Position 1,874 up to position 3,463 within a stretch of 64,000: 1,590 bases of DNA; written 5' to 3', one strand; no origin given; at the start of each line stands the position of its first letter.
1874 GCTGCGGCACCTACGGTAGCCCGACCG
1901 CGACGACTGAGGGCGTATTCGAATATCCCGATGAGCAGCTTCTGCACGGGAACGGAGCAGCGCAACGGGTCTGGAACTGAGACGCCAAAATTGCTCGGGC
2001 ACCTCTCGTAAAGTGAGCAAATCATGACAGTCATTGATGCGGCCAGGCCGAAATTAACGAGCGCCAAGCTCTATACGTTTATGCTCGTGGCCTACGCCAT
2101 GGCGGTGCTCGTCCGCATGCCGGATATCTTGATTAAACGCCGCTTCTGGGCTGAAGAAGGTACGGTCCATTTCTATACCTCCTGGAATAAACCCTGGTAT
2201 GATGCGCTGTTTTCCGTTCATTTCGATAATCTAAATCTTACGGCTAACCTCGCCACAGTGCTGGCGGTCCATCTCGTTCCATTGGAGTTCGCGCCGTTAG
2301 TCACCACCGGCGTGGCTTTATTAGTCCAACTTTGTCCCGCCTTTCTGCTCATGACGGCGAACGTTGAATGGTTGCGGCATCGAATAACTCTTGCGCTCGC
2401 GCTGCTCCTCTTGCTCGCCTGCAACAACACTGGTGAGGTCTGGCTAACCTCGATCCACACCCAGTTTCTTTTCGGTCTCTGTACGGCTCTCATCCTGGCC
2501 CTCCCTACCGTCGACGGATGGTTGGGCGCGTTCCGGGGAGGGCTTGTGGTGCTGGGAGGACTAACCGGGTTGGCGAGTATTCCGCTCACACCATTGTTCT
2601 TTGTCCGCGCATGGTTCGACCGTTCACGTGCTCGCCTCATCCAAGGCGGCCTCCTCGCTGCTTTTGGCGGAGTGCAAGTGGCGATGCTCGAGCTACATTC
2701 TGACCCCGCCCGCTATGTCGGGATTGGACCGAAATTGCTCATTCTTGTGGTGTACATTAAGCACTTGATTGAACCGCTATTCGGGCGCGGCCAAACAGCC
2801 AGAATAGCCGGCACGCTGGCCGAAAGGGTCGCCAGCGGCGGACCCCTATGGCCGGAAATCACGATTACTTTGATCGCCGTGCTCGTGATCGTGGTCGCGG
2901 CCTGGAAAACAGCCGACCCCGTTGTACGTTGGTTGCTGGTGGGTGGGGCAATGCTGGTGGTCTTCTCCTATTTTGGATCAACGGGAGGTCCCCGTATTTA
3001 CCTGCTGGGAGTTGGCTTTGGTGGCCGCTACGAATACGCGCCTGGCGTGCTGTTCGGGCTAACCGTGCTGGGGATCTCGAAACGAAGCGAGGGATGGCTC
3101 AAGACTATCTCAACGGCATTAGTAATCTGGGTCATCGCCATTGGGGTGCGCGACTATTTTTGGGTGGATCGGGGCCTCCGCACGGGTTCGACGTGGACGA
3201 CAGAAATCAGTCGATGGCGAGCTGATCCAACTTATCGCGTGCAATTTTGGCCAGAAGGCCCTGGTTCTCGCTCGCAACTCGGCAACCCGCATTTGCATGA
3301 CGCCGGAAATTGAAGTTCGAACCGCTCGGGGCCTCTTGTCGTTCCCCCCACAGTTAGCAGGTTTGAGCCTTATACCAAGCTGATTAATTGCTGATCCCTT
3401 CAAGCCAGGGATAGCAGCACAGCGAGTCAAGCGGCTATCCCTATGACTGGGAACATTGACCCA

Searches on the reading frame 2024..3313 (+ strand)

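Call 5: search_protein_families(library=pfam, proteins=[window:2024-3313:+], max_evalue=0.001)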
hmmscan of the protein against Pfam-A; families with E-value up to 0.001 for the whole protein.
window:2024-3313:+ (429 aa): 0 families

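Call 39: search_protein_families(library=ncbifam, proteins=[window:2024-3313:+], max_evalue=0.01)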
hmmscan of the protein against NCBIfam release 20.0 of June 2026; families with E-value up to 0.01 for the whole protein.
window:2024-3313:+ (429 aa): 1 family
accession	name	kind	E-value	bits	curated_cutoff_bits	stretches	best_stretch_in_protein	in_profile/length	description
NF033669.1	polymyxin_MCR8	exception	0.0012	17.9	1250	1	79-179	60-160/565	MCR-8 family phosphoethanolamine--lipid A transferase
